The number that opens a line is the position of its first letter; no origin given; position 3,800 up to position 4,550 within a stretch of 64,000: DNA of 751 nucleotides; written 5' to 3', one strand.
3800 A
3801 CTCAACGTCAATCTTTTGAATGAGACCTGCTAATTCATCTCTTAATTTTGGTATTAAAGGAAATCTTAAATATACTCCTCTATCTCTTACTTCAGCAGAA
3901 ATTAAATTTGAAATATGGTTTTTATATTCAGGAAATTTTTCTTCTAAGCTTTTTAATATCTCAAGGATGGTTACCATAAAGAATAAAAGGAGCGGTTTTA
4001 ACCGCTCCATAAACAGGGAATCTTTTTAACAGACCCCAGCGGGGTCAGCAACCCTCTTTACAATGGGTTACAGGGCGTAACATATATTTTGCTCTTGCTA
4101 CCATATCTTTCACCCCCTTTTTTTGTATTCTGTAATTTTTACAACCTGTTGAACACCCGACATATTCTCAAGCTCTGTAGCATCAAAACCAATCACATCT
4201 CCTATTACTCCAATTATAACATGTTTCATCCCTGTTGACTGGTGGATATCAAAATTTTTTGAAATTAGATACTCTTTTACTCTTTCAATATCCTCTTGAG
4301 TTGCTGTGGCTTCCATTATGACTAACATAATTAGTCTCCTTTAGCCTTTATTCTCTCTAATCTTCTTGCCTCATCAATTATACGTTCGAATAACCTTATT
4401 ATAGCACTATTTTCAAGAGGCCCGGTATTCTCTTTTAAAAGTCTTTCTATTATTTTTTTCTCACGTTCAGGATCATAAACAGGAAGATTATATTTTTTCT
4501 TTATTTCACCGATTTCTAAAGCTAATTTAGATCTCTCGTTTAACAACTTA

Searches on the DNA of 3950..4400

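Call 64: search_rna_families(source=window, start=3950, end=4400, threshold=evalue, max_evalue=0.01)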
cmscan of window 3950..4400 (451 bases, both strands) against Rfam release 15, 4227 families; matches with E-value up to 0.01: 0.
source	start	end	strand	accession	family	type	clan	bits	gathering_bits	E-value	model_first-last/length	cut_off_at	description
